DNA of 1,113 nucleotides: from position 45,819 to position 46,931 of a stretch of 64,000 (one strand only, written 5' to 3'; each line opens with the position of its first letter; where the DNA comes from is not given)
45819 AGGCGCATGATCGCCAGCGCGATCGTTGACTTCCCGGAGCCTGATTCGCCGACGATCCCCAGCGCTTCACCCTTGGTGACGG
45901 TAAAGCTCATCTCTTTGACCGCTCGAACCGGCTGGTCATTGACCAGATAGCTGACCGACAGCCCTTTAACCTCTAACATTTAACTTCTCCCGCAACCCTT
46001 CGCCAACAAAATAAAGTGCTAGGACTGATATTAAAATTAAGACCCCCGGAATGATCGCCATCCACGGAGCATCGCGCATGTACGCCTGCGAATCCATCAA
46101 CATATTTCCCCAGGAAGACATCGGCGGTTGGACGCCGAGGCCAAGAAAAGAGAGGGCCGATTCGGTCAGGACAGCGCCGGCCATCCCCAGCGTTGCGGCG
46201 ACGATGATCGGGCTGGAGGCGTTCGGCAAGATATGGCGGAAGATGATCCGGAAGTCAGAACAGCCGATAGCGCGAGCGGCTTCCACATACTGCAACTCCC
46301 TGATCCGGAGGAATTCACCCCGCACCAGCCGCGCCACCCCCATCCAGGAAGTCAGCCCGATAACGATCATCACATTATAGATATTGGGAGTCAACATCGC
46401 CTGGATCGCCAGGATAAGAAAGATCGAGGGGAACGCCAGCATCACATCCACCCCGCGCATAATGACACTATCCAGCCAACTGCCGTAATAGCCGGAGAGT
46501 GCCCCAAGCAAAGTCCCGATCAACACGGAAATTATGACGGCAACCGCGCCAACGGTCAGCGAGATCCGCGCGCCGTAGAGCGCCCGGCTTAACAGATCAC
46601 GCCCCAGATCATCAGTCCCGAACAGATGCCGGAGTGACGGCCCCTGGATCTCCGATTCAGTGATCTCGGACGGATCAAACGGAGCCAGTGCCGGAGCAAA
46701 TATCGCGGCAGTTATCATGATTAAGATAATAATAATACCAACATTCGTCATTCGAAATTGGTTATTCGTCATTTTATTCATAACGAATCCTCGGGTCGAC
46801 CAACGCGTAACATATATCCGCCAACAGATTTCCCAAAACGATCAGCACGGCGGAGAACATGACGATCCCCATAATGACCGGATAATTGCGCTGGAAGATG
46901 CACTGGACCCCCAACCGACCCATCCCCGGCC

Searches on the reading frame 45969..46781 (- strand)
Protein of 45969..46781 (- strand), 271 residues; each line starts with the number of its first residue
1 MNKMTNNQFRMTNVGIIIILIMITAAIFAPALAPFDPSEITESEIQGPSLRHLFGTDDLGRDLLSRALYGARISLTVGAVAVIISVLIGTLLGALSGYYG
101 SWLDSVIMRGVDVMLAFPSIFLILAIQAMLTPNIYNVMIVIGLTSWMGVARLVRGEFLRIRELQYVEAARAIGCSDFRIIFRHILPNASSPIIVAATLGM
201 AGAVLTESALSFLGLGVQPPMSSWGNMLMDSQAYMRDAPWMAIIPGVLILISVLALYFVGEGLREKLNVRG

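Call 45: find_homologous_proteins(query=window:45969-46781:-, max_evalue=1e-30)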
Query window:45969-46781:- (271 aa): 7996 proteins with E <= 1e-30 among 8000 candidates; the best 120 are listed.
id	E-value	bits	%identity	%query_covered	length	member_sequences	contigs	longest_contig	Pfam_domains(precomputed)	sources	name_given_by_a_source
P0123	3.1e-167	573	100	100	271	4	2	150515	PF00528.28,PF12911.13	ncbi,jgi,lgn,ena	ncbi:MAG: ABC transporter permease [Candidatus Margulisiibacteriota bacterium]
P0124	7.2e-145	499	95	87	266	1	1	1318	PF00528.28,PF12911.13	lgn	-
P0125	3.9e-141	487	86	99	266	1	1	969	PF00528.28,PF12911.13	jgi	jgi:peptide/nickel transport system permease protein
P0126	5.3e-141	487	84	99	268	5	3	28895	PF00528.28,PF12911.13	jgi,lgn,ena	-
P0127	1.2e-140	485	85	96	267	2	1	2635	PF00528.28,PF12911.13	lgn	-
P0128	1.3e-140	485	83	100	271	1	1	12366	PF00528.28,PF12911.13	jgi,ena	-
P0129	8.6e-140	483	83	96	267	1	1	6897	PF00528.28,PF12911.13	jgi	jgi:peptide/nickel transport system permease protein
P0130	9.8e-140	482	85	96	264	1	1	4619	PF00528.28,PF12911.13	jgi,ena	-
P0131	1.0e-138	479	83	99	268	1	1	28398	PF00528.28,PF12911.13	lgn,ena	-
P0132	1.3e-138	479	84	99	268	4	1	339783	PF00528.28,PF12911.13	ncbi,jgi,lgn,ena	ncbi:MAG: ABC transporter permease [Candidatus Margulisiibacteriota bacterium]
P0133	7.4e-138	476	84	96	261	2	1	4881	PF00528.28,PF12911.13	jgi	jgi:peptide/nickel transport system permease protein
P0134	1.1e-137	476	83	96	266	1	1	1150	PF00528.28,PF12911.13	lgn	-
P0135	5.3e-137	473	84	96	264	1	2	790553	PF00528.28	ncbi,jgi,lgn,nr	ncbi:MAG: ABC transporter permease [Candidatus Margulisbacteria bacterium]|jgi:peptide/nickel transp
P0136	5.8e-137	473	82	99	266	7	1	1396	PF00528.28,PF12911.13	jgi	jgi:peptide/nickel transport system permease protein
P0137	8.3e-137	473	84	95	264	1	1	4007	PF00528.28,PF12911.13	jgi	jgi:peptide/nickel transport system permease protein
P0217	1.6e-127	442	74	100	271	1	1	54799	PF00528.28,PF12911.13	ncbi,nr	ncbi:ABC transporter permease [Candidatus Saganbacteria bacterium]|nr:ABC transporter permease [Cand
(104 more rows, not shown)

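Call 56: search_protein_families(library=pfam, proteins=[window:45969-46781:-])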
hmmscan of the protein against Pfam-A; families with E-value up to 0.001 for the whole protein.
window:45969-46781:- (271 aa): 2 families
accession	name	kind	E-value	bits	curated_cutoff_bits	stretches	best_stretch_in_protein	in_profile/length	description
PF00528.27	BPD_transp_1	-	1.9e-30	106.4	26.4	1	89-260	1-175/184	Binding-protein-dependent transport system inner membrane component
PF12911.12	OppC_N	-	9.5e-06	25.8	23.9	1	14-40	18-44/53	N-terminal TM domain of oligopeptide transport permease C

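Call 73: find_encoding_contigs(protein=P0126, flank=10000, max_places=1)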
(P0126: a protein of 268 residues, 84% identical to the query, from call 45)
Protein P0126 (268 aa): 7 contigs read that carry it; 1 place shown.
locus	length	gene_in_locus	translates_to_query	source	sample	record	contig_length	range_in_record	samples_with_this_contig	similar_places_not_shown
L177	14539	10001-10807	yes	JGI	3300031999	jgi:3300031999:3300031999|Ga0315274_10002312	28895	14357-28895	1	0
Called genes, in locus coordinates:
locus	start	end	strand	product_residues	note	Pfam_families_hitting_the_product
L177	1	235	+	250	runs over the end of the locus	PF02463:SMC_N (faint), PF13175:AAA_15 (weak), PF00005:ABC_tran, PF13304:AAA_21 (faint)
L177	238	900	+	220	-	PF01895:PhoU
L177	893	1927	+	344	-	-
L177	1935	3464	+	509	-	PF00133:tRNA-synt_1, PF01406:tRNA-synt_1e, PF09334:tRNA-synt_1g, PF00133:tRNA-synt_1, PF19303:Anticodon_3, PF08264:Anticodon_1 (weak)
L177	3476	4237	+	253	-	PF01026:TatD_DNase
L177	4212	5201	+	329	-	PF00482:T2SSF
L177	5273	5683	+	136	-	PF07963:N_methyl (weak), PF08334:T2SSG (faint)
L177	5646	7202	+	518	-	PF00496:SBP_bac_5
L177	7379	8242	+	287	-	-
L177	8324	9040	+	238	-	-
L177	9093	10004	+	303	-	PF19300:BPD_transp_1_N, PF00528:BPD_transp_1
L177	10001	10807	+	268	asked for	PF12911:OppC_N, PF00528:BPD_transp_1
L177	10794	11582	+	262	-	PF00005:ABC_tran, PF02463:SMC_N (faint), PF13304:AAA_21 (weak)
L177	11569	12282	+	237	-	PF00005:ABC_tran, PF13304:AAA_21 (faint)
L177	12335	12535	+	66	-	PF10122:Zn_ribbon_Com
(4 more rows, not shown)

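Call 74: find_encoding_contigs(protein=P0217, flank=10000, max_places=1)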
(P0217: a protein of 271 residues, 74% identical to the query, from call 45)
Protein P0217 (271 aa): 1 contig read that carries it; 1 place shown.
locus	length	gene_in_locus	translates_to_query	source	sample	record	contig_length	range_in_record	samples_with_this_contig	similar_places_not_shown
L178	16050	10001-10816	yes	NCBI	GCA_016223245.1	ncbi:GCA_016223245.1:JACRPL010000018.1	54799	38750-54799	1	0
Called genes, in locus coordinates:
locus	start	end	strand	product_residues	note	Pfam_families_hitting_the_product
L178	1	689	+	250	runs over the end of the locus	PF13175:AAA_15 (weak), PF02463:SMC_N (faint), PF00005:ABC_tran, PF13304:AAA_21 (faint)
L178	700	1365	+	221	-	PF01895:PhoU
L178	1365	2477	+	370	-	-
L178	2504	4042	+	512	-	PF00133:tRNA-synt_1, PF01406:tRNA-synt_1e, PF09334:tRNA-synt_1g, PF00133:tRNA-synt_1, PF19303:Anticodon_3, PF08264:Anticodon_1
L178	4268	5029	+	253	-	PF01026:TatD_DNase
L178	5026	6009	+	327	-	PF00482:T2SSF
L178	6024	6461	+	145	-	PF07963:N_methyl (weak)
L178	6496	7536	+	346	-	PF17761:DUF1016_N, PF06250:YhcG_C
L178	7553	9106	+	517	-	PF00496:SBP_bac_5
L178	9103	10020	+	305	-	PF19300:BPD_transp_1_N, PF00528:BPD_transp_1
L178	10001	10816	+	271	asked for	PF12911:OppC_N, PF00528:BPD_transp_1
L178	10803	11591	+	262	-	PF02463:SMC_N (weak), PF00005:ABC_tran, PF13304:AAA_21 (faint)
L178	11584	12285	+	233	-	PF00005:ABC_tran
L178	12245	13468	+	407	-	PF14870:PSII_BNR (faint)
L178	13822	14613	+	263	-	-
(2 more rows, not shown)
